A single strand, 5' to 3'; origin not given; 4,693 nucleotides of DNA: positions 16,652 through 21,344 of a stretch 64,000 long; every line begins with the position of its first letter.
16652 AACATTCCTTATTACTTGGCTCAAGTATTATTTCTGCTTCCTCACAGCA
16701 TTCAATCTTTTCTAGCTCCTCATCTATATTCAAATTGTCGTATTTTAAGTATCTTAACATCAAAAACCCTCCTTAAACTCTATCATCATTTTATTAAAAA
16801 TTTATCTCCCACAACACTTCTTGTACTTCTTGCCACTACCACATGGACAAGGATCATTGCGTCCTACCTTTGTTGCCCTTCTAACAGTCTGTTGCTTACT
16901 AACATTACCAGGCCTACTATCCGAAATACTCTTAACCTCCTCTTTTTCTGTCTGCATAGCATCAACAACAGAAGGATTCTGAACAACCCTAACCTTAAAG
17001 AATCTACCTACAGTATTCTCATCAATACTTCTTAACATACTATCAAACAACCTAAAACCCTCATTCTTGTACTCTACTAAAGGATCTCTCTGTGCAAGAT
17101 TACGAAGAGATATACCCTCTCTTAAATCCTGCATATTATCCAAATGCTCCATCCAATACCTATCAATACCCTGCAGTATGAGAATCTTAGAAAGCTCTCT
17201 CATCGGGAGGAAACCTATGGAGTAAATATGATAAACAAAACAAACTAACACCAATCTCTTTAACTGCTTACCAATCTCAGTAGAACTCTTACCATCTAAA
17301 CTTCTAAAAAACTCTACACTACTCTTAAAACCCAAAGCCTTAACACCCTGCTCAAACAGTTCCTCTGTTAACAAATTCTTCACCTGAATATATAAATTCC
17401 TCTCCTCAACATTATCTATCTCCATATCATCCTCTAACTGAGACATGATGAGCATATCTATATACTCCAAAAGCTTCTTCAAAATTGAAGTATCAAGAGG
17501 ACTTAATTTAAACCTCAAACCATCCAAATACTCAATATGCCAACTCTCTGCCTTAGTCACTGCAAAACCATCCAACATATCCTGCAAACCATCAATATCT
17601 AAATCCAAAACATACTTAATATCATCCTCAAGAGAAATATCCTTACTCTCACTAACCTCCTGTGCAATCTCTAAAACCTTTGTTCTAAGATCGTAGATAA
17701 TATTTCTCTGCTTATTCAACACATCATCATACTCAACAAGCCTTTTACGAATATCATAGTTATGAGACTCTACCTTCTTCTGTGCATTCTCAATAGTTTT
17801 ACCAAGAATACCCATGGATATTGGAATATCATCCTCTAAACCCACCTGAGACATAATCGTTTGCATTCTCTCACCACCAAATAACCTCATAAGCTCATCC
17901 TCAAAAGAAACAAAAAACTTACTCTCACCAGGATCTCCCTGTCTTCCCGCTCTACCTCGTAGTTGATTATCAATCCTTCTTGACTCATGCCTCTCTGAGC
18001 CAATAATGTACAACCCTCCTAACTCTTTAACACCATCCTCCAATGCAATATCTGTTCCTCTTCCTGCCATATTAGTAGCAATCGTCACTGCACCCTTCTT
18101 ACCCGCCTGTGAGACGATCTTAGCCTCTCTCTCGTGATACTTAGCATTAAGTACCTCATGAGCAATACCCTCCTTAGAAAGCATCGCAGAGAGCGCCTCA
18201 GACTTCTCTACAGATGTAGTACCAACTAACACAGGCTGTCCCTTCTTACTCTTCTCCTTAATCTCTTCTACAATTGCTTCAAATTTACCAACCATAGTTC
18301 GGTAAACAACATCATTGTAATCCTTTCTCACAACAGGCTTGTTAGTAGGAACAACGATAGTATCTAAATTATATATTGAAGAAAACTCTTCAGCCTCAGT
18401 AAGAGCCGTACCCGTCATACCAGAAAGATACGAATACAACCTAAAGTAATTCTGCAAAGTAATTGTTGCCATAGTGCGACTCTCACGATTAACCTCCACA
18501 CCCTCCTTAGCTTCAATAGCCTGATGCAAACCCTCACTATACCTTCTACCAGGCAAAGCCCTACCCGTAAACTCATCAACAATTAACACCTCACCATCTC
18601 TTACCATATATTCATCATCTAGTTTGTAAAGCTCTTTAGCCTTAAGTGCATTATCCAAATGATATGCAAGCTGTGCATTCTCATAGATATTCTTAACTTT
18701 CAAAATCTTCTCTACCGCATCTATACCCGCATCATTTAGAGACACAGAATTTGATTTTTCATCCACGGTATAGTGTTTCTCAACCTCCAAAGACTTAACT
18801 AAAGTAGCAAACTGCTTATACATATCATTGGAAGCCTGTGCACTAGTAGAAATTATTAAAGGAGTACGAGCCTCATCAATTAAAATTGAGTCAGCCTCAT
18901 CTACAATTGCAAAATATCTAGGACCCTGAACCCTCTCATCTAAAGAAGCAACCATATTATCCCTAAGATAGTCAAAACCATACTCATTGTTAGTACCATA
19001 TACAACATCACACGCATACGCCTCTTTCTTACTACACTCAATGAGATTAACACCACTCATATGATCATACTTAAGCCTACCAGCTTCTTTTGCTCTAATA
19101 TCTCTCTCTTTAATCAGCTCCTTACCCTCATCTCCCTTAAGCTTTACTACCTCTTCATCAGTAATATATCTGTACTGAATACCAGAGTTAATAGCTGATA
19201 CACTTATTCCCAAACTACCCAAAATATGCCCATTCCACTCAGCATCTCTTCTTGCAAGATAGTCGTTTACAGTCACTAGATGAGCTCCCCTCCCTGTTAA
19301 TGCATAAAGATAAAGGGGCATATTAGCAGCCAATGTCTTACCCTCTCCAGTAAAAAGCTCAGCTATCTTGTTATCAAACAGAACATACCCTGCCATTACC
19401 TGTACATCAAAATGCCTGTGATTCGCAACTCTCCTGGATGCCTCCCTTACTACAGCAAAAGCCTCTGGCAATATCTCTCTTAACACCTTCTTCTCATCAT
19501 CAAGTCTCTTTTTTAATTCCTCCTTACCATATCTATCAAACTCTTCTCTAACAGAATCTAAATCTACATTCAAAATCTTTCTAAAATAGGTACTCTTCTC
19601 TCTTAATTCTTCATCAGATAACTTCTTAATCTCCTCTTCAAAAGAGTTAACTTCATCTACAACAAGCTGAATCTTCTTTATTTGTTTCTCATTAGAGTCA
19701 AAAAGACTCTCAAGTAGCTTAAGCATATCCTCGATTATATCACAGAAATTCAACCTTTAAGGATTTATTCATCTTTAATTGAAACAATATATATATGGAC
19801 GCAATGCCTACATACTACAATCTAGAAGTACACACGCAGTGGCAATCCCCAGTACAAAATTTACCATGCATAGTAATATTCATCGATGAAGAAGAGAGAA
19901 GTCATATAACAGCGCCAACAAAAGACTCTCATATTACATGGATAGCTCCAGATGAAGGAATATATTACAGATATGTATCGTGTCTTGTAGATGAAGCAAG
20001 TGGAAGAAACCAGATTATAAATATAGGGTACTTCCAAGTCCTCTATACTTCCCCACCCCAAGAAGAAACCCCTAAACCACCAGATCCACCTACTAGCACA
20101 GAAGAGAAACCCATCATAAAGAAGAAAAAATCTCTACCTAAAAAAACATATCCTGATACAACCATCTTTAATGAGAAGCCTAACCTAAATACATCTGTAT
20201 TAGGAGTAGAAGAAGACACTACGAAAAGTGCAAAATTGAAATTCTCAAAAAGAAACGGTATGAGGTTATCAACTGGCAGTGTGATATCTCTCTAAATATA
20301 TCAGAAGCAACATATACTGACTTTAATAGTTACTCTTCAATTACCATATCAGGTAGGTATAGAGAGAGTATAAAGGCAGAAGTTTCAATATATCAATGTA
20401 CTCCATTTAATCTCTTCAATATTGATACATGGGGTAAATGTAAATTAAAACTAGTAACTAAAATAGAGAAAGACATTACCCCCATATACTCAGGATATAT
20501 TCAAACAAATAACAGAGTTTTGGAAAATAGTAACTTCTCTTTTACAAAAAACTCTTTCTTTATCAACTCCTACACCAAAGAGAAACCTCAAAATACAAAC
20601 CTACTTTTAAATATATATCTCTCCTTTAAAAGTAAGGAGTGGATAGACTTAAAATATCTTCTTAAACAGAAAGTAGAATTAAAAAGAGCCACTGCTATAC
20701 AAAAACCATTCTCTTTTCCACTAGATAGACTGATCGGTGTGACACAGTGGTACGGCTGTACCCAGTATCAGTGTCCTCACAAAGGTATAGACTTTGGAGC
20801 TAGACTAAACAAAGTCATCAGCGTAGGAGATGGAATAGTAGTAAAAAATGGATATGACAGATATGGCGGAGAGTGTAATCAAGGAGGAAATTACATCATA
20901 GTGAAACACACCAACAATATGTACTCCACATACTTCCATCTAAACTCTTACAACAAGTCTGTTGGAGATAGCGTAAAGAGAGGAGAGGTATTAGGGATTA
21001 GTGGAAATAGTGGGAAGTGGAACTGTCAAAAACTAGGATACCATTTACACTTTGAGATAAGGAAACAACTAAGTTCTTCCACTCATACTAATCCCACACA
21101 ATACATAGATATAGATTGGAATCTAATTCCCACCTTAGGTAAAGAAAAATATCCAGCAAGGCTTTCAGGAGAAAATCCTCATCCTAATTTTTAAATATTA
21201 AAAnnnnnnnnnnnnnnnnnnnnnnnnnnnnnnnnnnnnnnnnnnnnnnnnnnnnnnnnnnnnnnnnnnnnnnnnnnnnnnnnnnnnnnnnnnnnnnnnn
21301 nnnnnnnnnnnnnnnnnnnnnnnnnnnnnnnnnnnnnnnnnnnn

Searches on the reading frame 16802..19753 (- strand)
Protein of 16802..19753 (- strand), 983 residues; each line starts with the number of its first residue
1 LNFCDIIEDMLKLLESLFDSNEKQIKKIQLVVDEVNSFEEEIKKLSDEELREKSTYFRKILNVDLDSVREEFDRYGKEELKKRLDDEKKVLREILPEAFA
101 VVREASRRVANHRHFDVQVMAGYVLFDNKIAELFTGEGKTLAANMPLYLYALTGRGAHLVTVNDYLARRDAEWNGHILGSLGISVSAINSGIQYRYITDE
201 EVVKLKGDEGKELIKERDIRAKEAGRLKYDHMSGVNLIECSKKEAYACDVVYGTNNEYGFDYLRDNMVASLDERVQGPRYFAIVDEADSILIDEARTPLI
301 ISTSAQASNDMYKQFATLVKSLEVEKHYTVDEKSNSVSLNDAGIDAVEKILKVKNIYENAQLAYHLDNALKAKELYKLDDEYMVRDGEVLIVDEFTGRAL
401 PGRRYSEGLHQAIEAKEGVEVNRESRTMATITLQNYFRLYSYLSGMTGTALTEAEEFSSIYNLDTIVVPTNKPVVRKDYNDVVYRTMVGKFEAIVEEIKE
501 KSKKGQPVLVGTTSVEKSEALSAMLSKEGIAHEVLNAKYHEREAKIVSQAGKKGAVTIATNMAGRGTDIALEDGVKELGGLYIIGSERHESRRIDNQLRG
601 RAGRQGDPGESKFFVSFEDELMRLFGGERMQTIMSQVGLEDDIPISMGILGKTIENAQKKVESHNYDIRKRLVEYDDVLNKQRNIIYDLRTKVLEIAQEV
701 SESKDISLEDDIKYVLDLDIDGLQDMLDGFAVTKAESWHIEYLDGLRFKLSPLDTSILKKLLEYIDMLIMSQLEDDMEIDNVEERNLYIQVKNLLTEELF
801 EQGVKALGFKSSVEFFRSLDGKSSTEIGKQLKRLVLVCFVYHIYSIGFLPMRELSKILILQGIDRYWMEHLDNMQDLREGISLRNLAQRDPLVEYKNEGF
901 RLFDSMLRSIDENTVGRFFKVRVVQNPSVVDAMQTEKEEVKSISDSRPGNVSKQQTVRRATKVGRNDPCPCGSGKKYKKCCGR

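Call 32: search_protein_families(library=ncbifam, proteins=[window:16802-19753:-], max_evalue=1e-12)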
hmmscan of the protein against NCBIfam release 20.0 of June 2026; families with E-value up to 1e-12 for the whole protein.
window:16802-19753:- (983 aa): 8 families
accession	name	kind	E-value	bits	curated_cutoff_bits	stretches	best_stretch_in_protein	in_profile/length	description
NF009538.1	PRK12904.1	equivalog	2.3e-298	991.9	814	3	15-572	3-491/814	preprotein translocase subunit SecA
TIGR00963.1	secA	equivalog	2.6e-283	942.1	800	4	241-572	139-473/787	preprotein translocase subunit SecA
NF006630.0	PRK09200.1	subfamily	2e-250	833.1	862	2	78-709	44-635/789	preprotein translocase subunit SecA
NF009536.0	PRK12901.1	equivalog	8e-250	832.2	1493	4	364-694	492-822/1118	preprotein translocase subunit SecA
TIGR04397.1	SecA2_Bac_anthr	exception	2.3e-238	793.2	1085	3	241-702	160-623/774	accessory Sec system translocase SecA2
TIGR03714.1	secA2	equivalog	2.4e-203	677.5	930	2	240-712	157-635/762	accessory Sec system translocase SecA2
NF012136.0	SecA2_Lm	equivalog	5.3e-191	636.5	1100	2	239-707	156-628/776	accessory Sec system translocase SecA2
TIGR04221.1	SecA2_Mycobac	equivalog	8.9e-176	586.3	725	2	242-709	160-632/762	accessory Sec system translocase SecA2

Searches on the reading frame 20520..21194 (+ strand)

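Call 32: search_protein_families(library=ncbifam, proteins=[window:20520-21194:+], max_evalue=1e-12)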
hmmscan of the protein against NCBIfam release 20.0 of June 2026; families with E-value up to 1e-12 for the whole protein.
window:20520-21194:+ (224 aa): 4 families
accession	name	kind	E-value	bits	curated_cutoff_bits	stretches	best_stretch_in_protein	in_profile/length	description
NF052530.1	Heli_ShapePgp3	exception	1.1e-17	64.1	300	1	57-182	134-253/270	peptidoglycan metallopeptidase Pgp3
NF008652.0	PRK11649.1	equivalog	2.3e-15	56.2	341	1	84-181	310-398/439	murein DD-endopeptidase MepM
NF053824.1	PdgNdpepShyC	equivalog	2.4e-13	49.8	700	1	84-192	293-389/429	peptidoglycan DD-endopeptidase ShyC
NF053825.1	PdgNdpepShyA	equivalog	7.5e-13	47.9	700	1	80-180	289-380/425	peptidoglycan DD-endopeptidase ShyA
